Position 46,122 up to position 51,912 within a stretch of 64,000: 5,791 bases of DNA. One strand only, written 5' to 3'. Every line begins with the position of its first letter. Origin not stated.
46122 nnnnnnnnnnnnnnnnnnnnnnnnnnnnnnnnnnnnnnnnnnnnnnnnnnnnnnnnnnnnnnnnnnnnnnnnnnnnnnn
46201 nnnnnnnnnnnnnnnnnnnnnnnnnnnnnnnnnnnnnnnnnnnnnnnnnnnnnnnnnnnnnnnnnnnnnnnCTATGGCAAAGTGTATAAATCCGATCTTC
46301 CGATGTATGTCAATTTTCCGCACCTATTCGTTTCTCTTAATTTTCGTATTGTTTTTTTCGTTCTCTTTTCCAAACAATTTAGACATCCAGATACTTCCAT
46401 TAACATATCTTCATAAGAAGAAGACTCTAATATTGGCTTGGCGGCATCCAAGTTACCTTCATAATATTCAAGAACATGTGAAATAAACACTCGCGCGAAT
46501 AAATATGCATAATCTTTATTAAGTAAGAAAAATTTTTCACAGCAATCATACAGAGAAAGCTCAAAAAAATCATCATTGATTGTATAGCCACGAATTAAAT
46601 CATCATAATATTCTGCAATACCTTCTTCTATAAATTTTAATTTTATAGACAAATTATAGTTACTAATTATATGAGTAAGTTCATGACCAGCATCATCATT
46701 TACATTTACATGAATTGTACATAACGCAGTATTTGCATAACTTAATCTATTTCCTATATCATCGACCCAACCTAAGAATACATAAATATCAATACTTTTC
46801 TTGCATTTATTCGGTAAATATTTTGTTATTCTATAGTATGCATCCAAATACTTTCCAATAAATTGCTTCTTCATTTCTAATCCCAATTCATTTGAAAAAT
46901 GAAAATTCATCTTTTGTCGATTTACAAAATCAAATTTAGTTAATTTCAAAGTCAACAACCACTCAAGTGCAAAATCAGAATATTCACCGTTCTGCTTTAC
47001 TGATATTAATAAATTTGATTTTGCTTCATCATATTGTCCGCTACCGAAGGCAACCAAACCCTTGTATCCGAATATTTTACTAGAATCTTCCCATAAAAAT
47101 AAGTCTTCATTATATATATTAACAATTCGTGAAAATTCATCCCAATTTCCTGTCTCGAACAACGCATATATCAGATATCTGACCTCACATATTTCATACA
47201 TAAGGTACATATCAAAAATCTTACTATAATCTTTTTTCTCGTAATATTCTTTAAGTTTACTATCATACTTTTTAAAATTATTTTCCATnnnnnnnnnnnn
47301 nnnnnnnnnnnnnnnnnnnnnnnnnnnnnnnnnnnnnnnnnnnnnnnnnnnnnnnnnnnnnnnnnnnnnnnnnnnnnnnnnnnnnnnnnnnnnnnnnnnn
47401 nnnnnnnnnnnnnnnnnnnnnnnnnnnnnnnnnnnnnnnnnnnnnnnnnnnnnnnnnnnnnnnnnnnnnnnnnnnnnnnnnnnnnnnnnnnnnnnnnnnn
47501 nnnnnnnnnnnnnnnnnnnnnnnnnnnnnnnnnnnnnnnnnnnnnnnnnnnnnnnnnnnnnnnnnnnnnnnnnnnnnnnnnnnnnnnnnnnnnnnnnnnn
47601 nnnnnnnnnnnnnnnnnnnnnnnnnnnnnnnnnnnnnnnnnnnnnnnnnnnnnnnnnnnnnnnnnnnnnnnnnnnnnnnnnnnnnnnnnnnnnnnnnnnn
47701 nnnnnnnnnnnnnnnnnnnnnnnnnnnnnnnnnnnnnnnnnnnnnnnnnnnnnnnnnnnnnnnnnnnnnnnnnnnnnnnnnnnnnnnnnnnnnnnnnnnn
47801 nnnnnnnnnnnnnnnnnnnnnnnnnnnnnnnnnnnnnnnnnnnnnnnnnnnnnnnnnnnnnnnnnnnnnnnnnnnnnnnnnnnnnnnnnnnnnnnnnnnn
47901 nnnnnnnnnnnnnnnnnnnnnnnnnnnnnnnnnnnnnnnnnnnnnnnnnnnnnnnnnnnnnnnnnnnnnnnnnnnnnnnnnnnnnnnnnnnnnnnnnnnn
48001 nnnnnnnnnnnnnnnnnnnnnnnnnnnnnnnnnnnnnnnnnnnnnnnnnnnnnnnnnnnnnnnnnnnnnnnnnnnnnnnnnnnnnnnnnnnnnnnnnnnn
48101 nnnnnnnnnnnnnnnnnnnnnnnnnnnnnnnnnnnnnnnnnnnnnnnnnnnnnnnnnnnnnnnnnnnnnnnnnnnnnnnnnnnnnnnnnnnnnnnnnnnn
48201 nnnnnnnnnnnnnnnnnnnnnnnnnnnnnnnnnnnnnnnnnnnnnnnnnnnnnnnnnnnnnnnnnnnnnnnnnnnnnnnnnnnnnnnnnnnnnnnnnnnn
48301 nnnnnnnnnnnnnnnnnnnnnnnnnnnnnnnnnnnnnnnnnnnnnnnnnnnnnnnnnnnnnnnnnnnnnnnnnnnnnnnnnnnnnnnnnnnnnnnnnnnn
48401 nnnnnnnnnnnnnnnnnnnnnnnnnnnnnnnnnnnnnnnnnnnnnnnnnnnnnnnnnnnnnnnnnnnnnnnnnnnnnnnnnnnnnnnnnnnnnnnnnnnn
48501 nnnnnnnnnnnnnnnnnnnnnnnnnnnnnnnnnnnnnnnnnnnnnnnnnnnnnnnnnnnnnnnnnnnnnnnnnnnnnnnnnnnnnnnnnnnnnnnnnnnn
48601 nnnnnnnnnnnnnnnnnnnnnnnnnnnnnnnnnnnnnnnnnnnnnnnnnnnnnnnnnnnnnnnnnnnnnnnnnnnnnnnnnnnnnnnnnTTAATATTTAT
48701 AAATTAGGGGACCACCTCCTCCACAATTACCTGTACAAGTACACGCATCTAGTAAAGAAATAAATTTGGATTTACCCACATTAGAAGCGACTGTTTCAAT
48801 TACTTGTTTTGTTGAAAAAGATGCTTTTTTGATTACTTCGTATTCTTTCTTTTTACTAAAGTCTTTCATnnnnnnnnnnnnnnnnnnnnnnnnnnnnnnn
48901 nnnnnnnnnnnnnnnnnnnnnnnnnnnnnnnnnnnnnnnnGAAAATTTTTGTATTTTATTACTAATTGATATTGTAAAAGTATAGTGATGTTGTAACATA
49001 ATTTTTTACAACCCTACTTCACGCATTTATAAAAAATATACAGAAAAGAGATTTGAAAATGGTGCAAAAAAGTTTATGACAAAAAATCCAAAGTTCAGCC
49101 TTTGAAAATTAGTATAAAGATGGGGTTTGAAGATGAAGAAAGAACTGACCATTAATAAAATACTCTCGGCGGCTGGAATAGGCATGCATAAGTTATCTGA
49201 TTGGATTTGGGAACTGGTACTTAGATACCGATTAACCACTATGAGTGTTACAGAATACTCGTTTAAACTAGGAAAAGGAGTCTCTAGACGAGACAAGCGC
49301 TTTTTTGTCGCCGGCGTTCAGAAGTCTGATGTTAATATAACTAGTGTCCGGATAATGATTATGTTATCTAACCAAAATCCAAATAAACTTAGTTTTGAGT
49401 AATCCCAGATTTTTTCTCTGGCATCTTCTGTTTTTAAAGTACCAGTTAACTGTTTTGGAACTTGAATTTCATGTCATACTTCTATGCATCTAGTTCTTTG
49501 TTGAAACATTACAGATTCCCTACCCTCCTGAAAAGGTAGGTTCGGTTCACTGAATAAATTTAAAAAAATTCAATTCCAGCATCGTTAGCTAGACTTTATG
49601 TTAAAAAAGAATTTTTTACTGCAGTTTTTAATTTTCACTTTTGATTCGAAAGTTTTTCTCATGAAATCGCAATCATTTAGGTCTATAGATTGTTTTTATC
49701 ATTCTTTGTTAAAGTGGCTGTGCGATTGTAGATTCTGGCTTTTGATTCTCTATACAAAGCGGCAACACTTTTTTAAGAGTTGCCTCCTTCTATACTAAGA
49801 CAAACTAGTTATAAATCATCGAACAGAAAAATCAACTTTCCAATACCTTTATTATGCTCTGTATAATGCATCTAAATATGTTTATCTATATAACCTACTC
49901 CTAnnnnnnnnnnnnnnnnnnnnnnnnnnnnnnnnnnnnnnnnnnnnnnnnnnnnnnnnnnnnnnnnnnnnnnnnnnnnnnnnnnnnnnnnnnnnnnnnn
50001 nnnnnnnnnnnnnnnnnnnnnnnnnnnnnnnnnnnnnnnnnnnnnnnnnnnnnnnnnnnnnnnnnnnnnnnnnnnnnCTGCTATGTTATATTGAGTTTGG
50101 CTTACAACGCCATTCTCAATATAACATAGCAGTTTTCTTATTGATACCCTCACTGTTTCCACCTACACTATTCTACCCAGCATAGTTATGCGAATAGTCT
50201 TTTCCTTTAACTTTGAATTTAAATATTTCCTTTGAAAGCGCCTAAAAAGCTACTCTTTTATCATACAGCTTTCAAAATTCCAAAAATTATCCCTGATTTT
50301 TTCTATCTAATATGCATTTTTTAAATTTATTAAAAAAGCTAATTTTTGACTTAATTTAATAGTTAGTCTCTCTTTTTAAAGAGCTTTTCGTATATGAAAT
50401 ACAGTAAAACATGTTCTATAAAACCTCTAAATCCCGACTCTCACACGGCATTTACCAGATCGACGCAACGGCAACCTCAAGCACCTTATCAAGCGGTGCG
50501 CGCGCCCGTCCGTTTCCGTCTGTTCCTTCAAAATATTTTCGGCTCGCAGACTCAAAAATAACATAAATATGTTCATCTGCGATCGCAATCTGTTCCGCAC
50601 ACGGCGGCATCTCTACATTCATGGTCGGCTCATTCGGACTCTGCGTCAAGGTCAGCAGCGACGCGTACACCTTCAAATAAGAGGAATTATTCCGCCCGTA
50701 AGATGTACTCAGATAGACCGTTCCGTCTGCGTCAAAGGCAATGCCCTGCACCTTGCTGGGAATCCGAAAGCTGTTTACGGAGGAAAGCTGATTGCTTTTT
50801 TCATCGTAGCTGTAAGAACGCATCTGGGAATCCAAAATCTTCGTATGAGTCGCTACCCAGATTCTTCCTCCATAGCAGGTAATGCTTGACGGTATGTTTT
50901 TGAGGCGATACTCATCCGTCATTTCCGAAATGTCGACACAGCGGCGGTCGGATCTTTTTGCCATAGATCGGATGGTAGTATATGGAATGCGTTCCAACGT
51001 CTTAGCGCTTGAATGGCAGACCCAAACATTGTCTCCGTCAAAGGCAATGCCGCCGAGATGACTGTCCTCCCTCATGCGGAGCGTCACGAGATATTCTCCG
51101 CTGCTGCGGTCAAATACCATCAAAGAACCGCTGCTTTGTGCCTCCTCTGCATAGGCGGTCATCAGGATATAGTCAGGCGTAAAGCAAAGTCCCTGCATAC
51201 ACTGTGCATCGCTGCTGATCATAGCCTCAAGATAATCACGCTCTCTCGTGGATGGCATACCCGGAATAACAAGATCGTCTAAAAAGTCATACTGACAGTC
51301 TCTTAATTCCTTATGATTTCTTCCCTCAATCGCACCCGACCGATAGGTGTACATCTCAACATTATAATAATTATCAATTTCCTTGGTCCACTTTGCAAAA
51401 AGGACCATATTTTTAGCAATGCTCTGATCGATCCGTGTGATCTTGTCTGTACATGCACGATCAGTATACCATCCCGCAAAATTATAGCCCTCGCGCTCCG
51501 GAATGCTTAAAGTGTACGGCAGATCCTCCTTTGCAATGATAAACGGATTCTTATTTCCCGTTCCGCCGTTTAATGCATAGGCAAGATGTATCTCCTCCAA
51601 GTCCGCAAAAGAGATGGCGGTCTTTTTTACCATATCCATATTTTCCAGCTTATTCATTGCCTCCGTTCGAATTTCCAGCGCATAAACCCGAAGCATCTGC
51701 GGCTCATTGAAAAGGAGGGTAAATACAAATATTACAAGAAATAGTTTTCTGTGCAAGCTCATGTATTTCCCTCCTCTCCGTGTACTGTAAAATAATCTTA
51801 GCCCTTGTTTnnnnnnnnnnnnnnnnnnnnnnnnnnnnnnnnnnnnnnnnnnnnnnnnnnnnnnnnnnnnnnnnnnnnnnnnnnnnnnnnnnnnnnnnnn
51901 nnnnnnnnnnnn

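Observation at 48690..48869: Hidden 59-aa precursor ORF (below the ORF-track cut-off) with a three-Cys core followed by a Gly4 turn and an aromatic tail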

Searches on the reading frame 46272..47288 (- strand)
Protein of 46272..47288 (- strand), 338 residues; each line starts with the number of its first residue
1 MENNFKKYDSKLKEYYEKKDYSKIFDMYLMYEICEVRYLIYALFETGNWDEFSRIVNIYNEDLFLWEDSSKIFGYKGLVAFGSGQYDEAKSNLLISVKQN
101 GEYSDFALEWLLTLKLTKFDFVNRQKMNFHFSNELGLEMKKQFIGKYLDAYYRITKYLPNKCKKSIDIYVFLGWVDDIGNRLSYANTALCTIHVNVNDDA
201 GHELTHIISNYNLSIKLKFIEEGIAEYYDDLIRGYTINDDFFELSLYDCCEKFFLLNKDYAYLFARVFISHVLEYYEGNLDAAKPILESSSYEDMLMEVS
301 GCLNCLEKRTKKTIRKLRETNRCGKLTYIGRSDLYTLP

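Call 4: search_protein_families(library=pfam, proteins=[window:46272-47288:-], max_evalue=0.01)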
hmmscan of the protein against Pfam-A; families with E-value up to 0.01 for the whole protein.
window:46272-47288:- (338 aa): 0 families

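Call 5: search_protein_families(library=ncbifam, proteins=[window:46272-47288:-], max_evalue=0.01)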
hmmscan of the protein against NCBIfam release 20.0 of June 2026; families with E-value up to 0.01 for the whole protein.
window:46272-47288:- (338 aa): 0 families

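Call 24: find_homologous_proteins(query=window:46272-47288:-, max_evalue=0.001)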
Query window:46272-47288:- (338 aa): 6 proteins with E <= 0.001 among 563 candidates.
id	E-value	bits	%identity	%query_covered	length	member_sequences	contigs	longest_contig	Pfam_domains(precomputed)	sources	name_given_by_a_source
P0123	1.1e-213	727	95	100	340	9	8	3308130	-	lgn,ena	-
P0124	7.7e-88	314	46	97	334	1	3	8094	-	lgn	-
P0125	1.3e-86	310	47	96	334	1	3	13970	-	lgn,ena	-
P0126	3.0e-86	308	46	96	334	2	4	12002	-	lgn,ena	-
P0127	7.5e-77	277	43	96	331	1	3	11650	-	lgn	-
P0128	1.4e-64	237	40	89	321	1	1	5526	-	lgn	-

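Call 26: search_protein_families(library=pfam, alignment_id=A2, max_evalue=10)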
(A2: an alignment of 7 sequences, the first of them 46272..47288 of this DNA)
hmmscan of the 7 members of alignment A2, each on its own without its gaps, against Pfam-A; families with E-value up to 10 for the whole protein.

A. member 1, window:46272-47288:- (338 aa): 1 family
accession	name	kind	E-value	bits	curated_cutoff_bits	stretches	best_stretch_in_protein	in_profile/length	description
PF11724.13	YvbH_ext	-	9.3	7.1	22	1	11-28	41-58/61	YvbH-like oligomerisation region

B. families by the number of members that match (of 7 scanned): 16 families
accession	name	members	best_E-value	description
PF14559.12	TPR_19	2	0.02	Tetratricopeptide repeat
PF10602.15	RPN7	2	0.025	26S proteasome subunit RPN7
PF13424.12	TPR_12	2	0.11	Tetratricopeptide repeat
PF13428.12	TPR_14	2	0.12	Tetratricopeptide repeat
PF01752.23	Peptidase_M9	1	0.0033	Collagenase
PF07719.23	TPR_2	1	0.029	Tetratricopeptide repeat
PF25062.1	ARM_TT21_N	1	0.052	Tetratricopeptide repeat protein 21 N-terminal ARM repeat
PF13181.12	TPR_8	1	0.054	Tetratricopeptide repeat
PF13432.12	TPR_16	1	0.055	Tetratricopeptide repeat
PF13414.12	TPR_11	1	0.06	TPR repeat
PF04947.19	Pox_VLTF3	1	0.11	Poxvirus Late Transcription Factor VLTF3 like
PF00565.23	SNase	1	0.14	Staphylococcal nuclease homologue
PF17117.11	DUF5104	1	0.17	Domain of unknown function (DUF5104)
PF13174.12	TPR_6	1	0.78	Tetratricopeptide repeat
PF00515.34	TPR_1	1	3.2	Tetratricopeptide repeat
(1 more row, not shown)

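Call 28: search_solved_structures(query=A2, max_evalue=10)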
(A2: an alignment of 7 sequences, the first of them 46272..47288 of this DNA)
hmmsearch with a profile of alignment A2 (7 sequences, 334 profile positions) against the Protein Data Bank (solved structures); distinct sequences matched with E-value up to 10: 3.
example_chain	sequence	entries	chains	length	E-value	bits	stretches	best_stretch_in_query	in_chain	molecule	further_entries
9g8o_B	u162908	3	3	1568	0.013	18.3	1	11-89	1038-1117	Superkiller complex protein 3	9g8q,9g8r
7qdr_B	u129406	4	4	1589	0.013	18.2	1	11-89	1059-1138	Tetratricopeptide repeat protein 37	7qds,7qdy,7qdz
3kd7_A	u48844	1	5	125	0.28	13.9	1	6-94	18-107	CTPR390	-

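Call 33: predict_structure(alignment_id=A2)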
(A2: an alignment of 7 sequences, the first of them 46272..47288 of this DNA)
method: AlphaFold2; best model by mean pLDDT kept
length: 338 residues; sequences in the alignment: 7
mean_pLDDT: 86.3   pTM: 0.72
mean pLDDT of the five models: 86.3, 84.2, 83.7, 81.1, 80.7
residues with pLDDT >= 90: 159; 70-90: 153; 50-70: 20; < 50: 6
segments of 3 or more residues with pLDDT < 50: 178-181
pLDDT, mean of each block of 10 residues (from residue 1): 60 89 87 78 88 88 85 91 81 92 88 75 90 90 93 89 87 64 72 85 91 93 90 80 86 89 95 94 94 91 93 92 89 85
secondary structure, 60 per line:
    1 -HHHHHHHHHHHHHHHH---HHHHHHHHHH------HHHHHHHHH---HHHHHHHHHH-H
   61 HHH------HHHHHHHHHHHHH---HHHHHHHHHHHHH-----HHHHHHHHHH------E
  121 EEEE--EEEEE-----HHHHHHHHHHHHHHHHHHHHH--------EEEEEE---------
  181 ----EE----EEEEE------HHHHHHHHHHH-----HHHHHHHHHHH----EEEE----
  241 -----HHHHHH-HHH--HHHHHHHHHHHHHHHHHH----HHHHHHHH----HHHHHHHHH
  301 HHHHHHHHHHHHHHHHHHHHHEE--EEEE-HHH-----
elements in order: H2-17 H21-30 H37-45 H49-58 H60-63 H70-82 H86-98 H104-113 E120-124 E127-131 H137-157 E166-171 E191-195 H202-212 H218-228 E233-236 H246-251 H258-275 H280-287 H292-321 E326-329

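Call 36: fold_search(model_id=the predicted structure, library=pdb)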
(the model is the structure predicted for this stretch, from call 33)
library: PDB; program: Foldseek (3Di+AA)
matches with E <= 10: 397; with E <= 0.001: 1
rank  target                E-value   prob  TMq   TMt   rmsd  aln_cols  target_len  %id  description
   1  2y6i_A                1.4e-04  1.00  0.41  0.24  11.6       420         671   11  Crystal Structure of Collagenase G from Clostridium histolyticum in complex with Isoamylphosphonyl-Gly-Pro-Ala at 3.25 (released 2011-09-28)
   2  4arf_A                1.6e-03  1.00  0.46  0.41   5.4       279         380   11  CRYSTAL STRUCTURE OF THE PEPTIDASE DOMAIN OF COLLAGENASE H FROM CLOSTRIDIUM HISTOLYTICUM IN COMPLEX WITH THE PEPTIDIC  (released 2013-06-05)
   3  4ar8_A                2.7e-03  1.00  0.42  0.37   6.1       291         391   11  Crystal structure of the peptidase domain of collagenase T from Clostridium tetani complexed with the peptidic inhibit (released 2013-06-05)
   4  7esi_A                3.2e-03  1.00  0.42  0.28  11.8       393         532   11  Crystal structure of the collagenase unit of a Vibrio collagenase from Vibrio harveyi VHJR7 at 1. 8 angstrom resolutio (released 2022-02-09)
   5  4ar1                  3.4e-03  1.00  0.42  0.38   6.7       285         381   13  Crystal Structure of the Peptidase Domain of Collagenase H from Clostridium histolyticum at 2.01 Angstrom resolution. (released 2013-06-05)
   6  7wss_A                4.0e-03  1.00  0.40  0.27  12.5       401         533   11  Collagenase from Grimontia (Vibrio) hollisae 1706B (released 2022-06-29)
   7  9cme                  6.1e-03  1.00  0.45  0.25   9.6       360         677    9  Room Temperature Crystal Structure of Collagenase ColH from Hathewaya histolytica at 2.7 Angstrom resolution (released 2026-01-14)
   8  7zoc                  6.5e-03  1.00  0.41  0.37   6.3       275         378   12  Crystal structure of the peptidase domain of collagenase H from Clostridium histolyticum in complex with N-aryl-2-alkylm (released 2023-05-10)
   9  4ar8_B                7.2e-03  1.00  0.42  0.37   6.1       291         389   11  Crystal structure of the peptidase domain of collagenase T from Clostridium tetani complexed with the peptidic inhibit (released 2013-06-05)
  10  8jt1_A                8.5e-03  1.00  0.44  0.29  10.8       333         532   11  COLLAGENASE FROM GRIMONTIA (VIBRIO) HOLLISAE 1706B COMPLEXED WITH GLY-PRO-HYP-GLY-PRO-HYP (released 2024-02-07)
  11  4ar9_A                1.1e-02  1.00  0.42  0.37   6.0       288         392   12  Crystal structure of the peptidase domain of collagenase T from Clostridium tetani at 1.69 angstrom resolution. (released 2013-06-05)
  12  9l5o_A                1.2e-02  0.99  0.41  0.28  11.8       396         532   11  Crystal structure of the mutant Y549A of collagenase VhaC (released 2025-11-05)
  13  4p8q_A                9.6e-02  0.60  0.25  0.12  11.7       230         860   10  Crystal Structure of Human Insulin Regulated Aminopeptidase with Alanine in Active Site (released 2014-12-03)
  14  4gaa_B                1.3e-01  0.84  0.33  0.20   8.4       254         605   12  Structure of Leukotriene A4 hydrolase from Xenopus laevis complexed with inhibitor bestatin (released 2013-06-12)
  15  3fum                  1.4e-01  0.85  0.34  0.21   7.9       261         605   11  Leukotriene A4 hydrolase in complex with (R)-pyridin-4-yl[4-(2-pyrrolidin-1-ylethoxy)phenyl]methanol (released 2009-07-28)
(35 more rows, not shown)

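Call 46: search_protein_families(library=padloc, proteins=[window:46272-47288:-], max_evalue=0.001)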
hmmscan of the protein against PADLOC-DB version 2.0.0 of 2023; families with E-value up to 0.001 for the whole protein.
window:46272-47288:- (338 aa): 0 families

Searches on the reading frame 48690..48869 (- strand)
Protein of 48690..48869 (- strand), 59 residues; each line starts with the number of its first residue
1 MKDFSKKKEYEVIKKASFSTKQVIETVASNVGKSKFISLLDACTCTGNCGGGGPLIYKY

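Call 4: search_protein_families(library=pfam, proteins=[window:48690-48869:-], max_evalue=0.01)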
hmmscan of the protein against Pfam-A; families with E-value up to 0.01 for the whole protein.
window:48690-48869:- (59 aa): 0 families

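Call 5: search_protein_families(library=ncbifam, proteins=[window:48690-48869:-], max_evalue=0.01)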
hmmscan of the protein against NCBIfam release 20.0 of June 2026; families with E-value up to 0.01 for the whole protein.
window:48690-48869:- (59 aa): 0 families

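Call 8: find_homologous_proteins(query=window:48690-48869:-, max_evalue=10)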
Query window:48690-48869:- (59 aa): 2 proteins with E <= 10 among 2 candidates.
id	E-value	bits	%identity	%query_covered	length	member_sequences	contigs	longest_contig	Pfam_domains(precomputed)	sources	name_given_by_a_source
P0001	1.2e-31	124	100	100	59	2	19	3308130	-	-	-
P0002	3.1e-15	73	86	83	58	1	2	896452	-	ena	-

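Call 16: find_encoding_contigs(protein=P0002, flank=6000, max_places=3)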
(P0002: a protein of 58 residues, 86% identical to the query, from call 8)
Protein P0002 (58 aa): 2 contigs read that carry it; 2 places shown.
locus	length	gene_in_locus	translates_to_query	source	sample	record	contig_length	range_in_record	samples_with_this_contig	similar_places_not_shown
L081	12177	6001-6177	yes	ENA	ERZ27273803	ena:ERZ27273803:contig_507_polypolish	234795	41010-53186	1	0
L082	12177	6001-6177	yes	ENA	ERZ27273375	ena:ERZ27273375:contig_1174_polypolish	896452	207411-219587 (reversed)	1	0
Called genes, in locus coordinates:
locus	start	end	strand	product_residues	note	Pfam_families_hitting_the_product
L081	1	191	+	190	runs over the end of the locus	PF00009:GTP_EFTU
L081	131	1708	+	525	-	PF22042:EF-G_D2, PF03144:GTP_EFTU_D2, PF14492:EFG_III, PF03764:EFG_IV, PF00679:EFG_C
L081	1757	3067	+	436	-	PF09479:Flg_new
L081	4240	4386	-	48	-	-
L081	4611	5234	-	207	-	PF00665:rve, PF24764:rva_4 (faint), PF13683:rve_3, PF13333:rve_2 (weak)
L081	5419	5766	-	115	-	PF01527:HTH_Tnp_1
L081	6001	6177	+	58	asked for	-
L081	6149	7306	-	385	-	PF13384:HTH_23, PF13551:HTH_29 (weak), PF13565:HTH_32, PF13358:DDE_3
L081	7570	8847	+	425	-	PF04055:Radical_SAM, PF13353:Fer4_12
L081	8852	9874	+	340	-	-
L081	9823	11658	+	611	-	PF00005:ABC_tran, PF02463:SMC_N (faint)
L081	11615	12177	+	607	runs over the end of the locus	PF00005:ABC_tran, PF02463:SMC_N (weak)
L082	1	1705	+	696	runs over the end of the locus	PF00009:GTP_EFTU, PF22042:EF-G_D2, PF03144:GTP_EFTU_D2, PF14492:EFG_III, PF03764:EFG_IV, PF00679:EFG_C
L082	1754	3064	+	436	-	PF09479:Flg_new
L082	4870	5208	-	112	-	PF00665:rve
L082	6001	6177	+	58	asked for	-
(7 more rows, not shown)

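Call 20: search_protein_families(library=ncbifam, proteins=[window:48693-48869:-], max_evalue=10)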
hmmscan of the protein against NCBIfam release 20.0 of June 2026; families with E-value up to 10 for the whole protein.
seq(59 aa): 0 families

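Call 62: search_protein_representatives(protein=window:48690-48869:-)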
Query: 59 residues. Proteins with E-value up to 0.001 (for the whole library): 22; up to 1e-10: 4; up to 1e-30: 0. The best 22 are listed.
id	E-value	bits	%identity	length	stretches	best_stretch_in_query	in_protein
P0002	1.0e-15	72.8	95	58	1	1-42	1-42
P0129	3.9e-14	67.9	60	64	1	6-57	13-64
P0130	5.1e-11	58.1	60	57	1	8-50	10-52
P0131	6.3e-11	57.8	66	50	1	6-49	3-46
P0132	7.6e-09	51.3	54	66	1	5-54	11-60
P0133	1.4e-06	44.2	46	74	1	4-51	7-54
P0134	4.5e-06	42.6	50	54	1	15-54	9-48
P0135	1.0e-05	41.5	45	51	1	9-50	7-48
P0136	1.5e-05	41.0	50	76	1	5-50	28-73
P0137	1.6e-05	40.9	61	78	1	1-44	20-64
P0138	1.9e-05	40.7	49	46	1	9-49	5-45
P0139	2.2e-05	40.5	53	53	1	7-49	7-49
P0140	3.0e-05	40.0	35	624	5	7-38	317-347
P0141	3.9e-05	39.7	58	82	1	10-49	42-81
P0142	5.3e-05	39.3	50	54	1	3-50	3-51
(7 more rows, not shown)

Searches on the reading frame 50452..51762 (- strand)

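Call 4: search_protein_families(library=pfam, proteins=[window:50452-51762:-], max_evalue=0.01)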
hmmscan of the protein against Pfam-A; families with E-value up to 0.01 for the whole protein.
window:50452-51762:- (436 aa): 2 families
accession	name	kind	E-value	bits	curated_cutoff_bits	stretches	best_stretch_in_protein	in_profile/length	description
PF09479.16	Flg_new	-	3.2e-12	46.8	27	1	61-124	4-65/65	Listeria-Bacteroides repeat domain (List_Bact_rpt)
PF07494.17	Reg_prop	-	0.0051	17.3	20.4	0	336-354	5-23/24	Two component regulator propeller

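Call 5: search_protein_families(library=ncbifam, proteins=[window:50452-51762:-], max_evalue=0.01)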
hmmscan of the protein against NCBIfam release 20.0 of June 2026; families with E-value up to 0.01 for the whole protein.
window:50452-51762:- (436 aa): 2 families
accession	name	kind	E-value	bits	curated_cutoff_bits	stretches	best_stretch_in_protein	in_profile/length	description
TIGR02543.1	List_Bact_rpt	repeat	2.1e-08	34.4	20.95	1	88-128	1-43/44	TIGR02543 family repeat protein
NF052328.1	NeuramTDE0471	equivalog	1.1e-06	27.7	900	1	74-130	63-121/538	neuraminidase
